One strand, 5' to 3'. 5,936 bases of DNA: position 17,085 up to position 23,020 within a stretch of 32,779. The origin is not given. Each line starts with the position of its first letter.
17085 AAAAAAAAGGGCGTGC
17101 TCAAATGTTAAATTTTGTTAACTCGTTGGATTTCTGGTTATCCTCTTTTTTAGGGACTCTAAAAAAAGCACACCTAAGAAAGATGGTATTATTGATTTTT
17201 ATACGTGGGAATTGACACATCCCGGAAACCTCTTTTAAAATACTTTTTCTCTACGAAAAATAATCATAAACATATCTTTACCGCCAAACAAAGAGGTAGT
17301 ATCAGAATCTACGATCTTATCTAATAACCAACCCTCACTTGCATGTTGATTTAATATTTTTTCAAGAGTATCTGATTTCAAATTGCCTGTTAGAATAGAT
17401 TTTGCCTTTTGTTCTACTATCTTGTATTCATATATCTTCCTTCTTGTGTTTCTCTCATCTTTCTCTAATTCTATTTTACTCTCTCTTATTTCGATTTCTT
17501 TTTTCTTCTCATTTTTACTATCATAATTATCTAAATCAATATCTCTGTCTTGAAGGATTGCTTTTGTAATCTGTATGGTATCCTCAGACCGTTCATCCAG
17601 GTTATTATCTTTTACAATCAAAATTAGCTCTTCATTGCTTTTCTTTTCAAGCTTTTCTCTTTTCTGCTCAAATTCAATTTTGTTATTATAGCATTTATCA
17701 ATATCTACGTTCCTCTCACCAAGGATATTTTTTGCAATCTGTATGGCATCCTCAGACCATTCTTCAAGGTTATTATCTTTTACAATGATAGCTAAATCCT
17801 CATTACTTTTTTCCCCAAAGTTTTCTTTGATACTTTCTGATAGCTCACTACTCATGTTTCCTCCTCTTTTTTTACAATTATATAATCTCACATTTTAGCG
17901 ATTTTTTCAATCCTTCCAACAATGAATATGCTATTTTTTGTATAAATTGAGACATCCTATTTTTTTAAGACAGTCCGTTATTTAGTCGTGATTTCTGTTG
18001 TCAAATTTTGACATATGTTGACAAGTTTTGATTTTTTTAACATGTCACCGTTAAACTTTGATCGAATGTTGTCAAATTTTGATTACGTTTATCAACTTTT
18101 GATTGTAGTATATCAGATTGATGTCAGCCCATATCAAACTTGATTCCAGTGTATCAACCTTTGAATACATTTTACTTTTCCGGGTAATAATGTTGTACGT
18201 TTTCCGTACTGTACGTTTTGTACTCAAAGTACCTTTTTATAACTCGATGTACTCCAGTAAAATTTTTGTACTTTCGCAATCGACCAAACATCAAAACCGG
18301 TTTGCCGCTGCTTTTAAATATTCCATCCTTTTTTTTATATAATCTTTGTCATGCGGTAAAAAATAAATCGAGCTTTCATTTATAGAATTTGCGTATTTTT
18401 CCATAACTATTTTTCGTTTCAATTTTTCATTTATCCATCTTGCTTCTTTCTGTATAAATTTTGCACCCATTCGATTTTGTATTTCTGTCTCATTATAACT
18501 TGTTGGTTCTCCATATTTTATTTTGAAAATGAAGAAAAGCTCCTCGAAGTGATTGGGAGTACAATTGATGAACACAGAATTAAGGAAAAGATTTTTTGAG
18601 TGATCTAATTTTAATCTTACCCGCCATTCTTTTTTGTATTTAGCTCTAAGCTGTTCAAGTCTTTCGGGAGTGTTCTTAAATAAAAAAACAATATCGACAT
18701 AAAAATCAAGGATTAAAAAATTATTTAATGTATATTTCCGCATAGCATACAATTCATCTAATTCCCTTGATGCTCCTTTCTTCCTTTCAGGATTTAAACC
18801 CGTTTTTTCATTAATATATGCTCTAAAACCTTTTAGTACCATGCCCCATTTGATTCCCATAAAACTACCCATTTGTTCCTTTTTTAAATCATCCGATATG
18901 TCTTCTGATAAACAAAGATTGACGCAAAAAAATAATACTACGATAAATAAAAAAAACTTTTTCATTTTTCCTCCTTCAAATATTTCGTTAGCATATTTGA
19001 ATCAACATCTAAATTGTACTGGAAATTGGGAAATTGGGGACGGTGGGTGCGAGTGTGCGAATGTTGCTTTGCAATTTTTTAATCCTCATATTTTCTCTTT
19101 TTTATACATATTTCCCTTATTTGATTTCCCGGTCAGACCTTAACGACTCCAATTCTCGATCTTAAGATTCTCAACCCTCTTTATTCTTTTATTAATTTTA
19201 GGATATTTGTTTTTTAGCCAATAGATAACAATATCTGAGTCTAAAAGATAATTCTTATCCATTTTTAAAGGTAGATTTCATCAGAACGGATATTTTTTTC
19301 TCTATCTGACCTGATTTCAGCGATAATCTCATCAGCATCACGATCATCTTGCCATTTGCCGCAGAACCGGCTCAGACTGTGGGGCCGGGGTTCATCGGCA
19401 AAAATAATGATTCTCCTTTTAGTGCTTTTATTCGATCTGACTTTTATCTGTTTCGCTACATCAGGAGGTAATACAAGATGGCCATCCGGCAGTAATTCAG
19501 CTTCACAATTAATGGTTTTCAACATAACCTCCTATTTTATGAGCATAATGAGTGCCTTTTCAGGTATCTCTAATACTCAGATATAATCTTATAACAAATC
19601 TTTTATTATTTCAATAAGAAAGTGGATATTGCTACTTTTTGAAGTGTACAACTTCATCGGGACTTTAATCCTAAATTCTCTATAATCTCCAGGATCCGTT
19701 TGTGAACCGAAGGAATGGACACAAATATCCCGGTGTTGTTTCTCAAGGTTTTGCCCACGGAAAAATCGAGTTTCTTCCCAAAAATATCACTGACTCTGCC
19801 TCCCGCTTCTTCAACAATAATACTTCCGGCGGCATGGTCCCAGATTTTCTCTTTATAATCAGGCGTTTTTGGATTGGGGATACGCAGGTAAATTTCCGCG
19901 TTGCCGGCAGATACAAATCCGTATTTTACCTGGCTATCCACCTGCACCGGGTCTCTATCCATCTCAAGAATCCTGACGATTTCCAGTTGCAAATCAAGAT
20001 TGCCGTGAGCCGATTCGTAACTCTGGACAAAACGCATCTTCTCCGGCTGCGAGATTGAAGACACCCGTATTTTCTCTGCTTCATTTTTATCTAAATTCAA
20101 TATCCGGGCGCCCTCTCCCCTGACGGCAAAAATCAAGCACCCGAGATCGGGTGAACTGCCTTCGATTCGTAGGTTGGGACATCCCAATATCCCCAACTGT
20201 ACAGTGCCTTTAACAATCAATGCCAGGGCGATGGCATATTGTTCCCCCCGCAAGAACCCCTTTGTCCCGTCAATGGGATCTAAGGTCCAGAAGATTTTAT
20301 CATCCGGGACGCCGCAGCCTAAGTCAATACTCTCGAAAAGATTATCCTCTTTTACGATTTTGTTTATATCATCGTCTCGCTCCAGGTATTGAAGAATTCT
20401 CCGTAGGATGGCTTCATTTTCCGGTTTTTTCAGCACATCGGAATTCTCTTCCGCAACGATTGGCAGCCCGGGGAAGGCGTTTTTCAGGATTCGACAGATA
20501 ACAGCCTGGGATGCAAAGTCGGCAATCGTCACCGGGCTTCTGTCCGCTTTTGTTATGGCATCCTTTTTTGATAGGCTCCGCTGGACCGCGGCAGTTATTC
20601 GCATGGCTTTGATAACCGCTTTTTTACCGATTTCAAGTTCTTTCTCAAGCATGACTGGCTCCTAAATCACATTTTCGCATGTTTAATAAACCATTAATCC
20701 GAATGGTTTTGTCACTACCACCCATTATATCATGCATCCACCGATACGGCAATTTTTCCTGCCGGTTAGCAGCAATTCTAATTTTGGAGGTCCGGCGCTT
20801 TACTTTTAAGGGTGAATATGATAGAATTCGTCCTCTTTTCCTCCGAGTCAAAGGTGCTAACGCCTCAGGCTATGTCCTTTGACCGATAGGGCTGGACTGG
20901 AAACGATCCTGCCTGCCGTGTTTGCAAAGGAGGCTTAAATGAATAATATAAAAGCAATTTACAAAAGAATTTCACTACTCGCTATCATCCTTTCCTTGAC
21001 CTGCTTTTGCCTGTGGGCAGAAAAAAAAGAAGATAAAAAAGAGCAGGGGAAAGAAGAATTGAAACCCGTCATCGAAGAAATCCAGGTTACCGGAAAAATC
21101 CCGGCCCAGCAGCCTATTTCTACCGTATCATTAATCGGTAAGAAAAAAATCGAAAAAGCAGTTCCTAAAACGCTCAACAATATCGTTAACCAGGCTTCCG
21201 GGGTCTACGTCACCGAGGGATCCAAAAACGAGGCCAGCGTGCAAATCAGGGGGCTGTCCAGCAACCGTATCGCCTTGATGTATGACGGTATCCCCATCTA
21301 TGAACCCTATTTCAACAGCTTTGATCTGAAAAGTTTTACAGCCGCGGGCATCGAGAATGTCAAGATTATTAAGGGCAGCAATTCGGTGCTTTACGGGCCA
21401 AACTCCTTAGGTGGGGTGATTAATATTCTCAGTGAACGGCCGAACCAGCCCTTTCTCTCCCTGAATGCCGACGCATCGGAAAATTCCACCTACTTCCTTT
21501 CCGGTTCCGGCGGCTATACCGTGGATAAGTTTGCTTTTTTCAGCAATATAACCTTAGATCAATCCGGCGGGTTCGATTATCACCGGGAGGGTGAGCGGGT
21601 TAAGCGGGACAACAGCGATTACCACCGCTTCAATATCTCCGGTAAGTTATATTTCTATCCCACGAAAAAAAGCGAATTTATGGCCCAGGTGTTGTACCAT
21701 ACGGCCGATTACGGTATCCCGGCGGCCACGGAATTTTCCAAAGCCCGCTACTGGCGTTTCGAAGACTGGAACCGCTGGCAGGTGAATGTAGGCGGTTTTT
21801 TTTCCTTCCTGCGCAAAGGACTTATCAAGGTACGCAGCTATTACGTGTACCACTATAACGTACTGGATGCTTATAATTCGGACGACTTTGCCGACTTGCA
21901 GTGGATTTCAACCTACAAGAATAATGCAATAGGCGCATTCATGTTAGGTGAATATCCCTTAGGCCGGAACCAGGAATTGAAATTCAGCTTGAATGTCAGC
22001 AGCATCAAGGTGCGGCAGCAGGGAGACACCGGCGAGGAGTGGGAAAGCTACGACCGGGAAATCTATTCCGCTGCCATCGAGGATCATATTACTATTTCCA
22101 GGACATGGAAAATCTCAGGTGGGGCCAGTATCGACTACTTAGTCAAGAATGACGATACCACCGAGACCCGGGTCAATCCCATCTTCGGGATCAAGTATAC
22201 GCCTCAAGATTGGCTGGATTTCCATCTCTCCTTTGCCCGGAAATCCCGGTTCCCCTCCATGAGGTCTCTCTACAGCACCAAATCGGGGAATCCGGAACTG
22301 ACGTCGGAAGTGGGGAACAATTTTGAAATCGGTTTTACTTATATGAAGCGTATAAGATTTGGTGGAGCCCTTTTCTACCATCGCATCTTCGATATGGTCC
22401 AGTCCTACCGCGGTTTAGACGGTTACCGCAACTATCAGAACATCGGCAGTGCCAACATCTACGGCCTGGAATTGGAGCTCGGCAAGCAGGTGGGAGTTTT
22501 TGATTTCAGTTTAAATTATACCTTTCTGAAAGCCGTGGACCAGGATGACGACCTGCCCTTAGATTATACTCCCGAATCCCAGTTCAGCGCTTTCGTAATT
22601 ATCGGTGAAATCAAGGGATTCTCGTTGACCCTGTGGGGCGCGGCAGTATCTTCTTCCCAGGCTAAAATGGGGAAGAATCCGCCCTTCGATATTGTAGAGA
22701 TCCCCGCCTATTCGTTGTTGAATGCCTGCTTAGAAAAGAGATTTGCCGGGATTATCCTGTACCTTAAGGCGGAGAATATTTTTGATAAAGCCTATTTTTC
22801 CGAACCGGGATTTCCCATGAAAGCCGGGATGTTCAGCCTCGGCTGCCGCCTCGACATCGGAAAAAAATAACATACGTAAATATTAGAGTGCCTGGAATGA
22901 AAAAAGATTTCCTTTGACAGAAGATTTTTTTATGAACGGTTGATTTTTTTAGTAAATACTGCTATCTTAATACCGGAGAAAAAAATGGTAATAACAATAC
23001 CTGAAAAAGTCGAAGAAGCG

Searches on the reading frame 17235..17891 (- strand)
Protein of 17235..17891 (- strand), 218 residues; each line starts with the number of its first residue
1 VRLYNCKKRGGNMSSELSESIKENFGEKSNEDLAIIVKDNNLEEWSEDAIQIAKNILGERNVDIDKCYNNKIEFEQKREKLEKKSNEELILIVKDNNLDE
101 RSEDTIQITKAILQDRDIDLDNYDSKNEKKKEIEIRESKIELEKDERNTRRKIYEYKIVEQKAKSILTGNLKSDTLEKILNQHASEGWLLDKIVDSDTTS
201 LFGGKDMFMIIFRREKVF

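Call 64: search_protein_families(library=pfam, proteins=[window:17235-17891:-], max_evalue=0.0001)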
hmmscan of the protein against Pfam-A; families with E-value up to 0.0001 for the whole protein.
window:17235-17891:- (218 aa): 1 family
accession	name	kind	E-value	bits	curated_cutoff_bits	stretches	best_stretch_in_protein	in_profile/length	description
PF13783.11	DUF4177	-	5.4e-13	49.4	25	1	154-215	1-65/65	Domain of unknown function (DUF4177)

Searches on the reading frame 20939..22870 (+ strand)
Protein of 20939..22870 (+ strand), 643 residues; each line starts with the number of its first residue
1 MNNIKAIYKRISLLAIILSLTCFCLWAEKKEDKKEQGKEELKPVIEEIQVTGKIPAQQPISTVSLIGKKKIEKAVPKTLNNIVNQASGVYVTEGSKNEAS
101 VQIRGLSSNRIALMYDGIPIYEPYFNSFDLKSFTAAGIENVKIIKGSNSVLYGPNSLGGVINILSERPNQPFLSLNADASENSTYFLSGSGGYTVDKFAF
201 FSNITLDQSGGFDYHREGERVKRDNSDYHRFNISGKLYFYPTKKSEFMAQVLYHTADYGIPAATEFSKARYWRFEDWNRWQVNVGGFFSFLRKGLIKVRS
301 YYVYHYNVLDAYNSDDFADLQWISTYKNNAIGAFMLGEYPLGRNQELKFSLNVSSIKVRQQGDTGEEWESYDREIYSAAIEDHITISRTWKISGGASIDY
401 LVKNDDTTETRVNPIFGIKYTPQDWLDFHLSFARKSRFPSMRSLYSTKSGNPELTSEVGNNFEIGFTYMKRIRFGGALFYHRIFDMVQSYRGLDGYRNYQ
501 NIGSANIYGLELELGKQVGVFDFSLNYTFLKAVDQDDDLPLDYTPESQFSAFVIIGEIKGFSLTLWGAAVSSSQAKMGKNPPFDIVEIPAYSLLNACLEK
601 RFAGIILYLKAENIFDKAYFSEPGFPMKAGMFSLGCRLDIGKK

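Call 3: search_protein_families(library=pfam, proteins=[window:20939-22870:+], max_evalue=0.1)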
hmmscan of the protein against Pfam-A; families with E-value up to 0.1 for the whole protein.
window:20939-22870:+ (643 aa): 3 families
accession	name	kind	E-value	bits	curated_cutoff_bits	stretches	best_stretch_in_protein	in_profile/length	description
PF00593.30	TonB_dep_Rec_b-barrel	-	5.9e-28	99.3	27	1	255-599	38-420/436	TonB dependent receptor-like, beta-barrel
PF07715.20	Plug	-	8e-22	78.2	23.9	1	61-160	7-107/107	TonB-dependent Receptor Plug Domain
PF14905.12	OMP_b-brl_3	-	2.6e-09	37.1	27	1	438-530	197-293/408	Outer membrane protein beta-barrel family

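Call 48: find_homologous_proteins(query=window:20939-22870:+, max_evalue=1e-50)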
Query window:20939-22870:+ (643 aa): 609 proteins with E <= 1e-50 among 7994 candidates; the best 120 are listed.
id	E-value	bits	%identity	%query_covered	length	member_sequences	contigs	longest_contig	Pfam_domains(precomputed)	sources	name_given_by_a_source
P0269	0.0e+0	1470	100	100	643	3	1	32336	PF07715.21,PF00593.31,PF14905.13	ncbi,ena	-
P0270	0.0e+0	1084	72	98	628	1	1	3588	PF07715.21,PF00593.31,PF14905.13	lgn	-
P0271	6.8e-288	975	65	100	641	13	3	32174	PF07715.21,PF00593.31,PF14905.13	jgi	jgi:outer membrane receptor protein involved in Fe transport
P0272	8.1e-288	974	64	100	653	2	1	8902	PF07715.21,PF00593.31,PF14905.13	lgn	-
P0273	3.6e-282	956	66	96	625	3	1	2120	PF07715.21,PF00593.31,PF14905.13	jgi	jgi:outer membrane receptor protein involved in Fe transport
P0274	3.1e-280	949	64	97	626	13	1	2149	PF07715.21,PF00593.31,PF14905.13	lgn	-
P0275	5.1e-279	945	64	97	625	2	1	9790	PF07715.21,PF00593.31,PF14905.13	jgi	jgi:iron complex outermembrane receptor protein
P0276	4.9e-277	939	62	99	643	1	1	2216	PF07715.21,PF00593.31,PF14905.13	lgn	-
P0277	4.7e-275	932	62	97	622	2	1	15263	PF07715.21,PF00593.31,PF14905.13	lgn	-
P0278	1.3e-272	924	62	97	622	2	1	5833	PF07715.21,PF00593.31,PF14905.13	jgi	jgi:iron complex outermembrane receptor protein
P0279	4.3e-269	912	60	99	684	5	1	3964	PF07715.21,PF00593.31,PF14905.13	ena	-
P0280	1.8e-248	844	58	93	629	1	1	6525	PF07715.21,PF00593.31,PF14905.13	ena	-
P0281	2.4e-246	837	56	95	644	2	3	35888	PF07715.21,PF00593.31,PF14905.13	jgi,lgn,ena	-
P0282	5.0e-246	836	56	98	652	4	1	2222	PF07715.21,PF00593.31,PF14905.13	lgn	-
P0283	2.5e-243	827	57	93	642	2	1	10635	PF07715.21,PF00593.31,PF14905.13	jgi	jgi:outer membrane receptor protein involved in Fe transport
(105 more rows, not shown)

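Call 50: find_encoding_contigs(protein=P0271, flank=7000, max_places=2)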
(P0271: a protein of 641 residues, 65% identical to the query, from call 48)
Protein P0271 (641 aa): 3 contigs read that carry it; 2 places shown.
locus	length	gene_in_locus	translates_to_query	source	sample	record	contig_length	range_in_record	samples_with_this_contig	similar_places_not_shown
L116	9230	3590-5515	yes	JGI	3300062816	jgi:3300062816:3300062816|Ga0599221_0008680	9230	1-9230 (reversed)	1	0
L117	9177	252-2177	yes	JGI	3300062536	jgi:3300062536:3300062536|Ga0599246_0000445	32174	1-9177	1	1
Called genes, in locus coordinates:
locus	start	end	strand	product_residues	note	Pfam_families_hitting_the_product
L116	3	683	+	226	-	?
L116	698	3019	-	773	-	PF03572:Peptidase_S41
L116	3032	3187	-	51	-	-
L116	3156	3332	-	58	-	-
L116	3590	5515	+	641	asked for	PF07715:Plug, PF00593:TonB_dep_Rec_b-barrel, PF14905:OMP_b-brl_3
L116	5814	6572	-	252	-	PF03328:HpcH_HpaI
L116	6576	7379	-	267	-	PF13539:Peptidase_M15_4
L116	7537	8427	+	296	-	PF16138:DUF4846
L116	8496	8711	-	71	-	-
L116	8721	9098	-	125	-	-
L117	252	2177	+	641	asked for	PF07715:Plug, PF00593:TonB_dep_Rec_b-barrel, PF14905:OMP_b-brl_3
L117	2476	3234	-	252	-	PF03328:HpcH_HpaI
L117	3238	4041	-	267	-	PF13539:Peptidase_M15_4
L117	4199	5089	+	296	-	PF16138:DUF4846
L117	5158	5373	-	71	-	-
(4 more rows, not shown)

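Call 51: find_encoding_contigs(protein=P0277, flank=7000, max_places=2)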
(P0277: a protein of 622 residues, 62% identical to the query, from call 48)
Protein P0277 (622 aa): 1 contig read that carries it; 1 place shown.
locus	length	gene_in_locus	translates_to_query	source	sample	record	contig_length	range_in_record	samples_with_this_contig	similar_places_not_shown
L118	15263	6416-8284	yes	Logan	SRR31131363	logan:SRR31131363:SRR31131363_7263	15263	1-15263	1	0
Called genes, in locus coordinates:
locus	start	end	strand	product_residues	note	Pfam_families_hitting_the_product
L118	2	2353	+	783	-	?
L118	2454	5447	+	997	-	PF00069:Pkinase, PF07714:PK_Tyr_Ser-Thr, PF03109:ABC1, PF00515:TPR_1, PF07719:TPR_2, PF13181:TPR_8 (weak), PF13424:TPR_12, PF13432:TPR_16, +8 more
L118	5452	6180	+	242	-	PF18912:DZR_2, PF00156:Pribosyltran (faint)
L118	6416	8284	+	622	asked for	PF07715:Plug, PF00593:TonB_dep_Rec_b-barrel, PF14905:OMP_b-brl_3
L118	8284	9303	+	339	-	-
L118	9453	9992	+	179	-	PF01066:CDP-OH_P_transf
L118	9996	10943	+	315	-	-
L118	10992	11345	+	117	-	-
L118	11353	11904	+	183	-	PF01871:AMMECR1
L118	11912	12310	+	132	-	PF01894:YjbQ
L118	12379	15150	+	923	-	PF25852:DUF6242_C (faint), PF02012:BNR (faint), PF24316:Tli3 (faint), PF15902:Sortilin-Vps10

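Call 52: find_encoding_contigs(protein=P0272, flank=7000, max_places=2)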
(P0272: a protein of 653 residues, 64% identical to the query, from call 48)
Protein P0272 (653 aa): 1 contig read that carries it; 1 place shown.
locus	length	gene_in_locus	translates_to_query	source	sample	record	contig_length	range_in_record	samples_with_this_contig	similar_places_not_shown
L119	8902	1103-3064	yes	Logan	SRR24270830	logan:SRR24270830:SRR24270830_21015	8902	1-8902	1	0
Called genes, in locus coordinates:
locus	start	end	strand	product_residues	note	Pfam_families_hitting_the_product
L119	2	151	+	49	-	?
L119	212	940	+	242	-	PF18912:DZR_2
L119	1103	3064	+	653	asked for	PF07715:Plug, PF00593:TonB_dep_Rec_b-barrel, PF14905:OMP_b-brl_3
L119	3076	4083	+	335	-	-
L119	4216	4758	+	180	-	PF01066:CDP-OH_P_transf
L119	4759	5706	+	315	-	-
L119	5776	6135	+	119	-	-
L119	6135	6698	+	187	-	PF01871:AMMECR1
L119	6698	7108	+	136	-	PF01894:YjbQ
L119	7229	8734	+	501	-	-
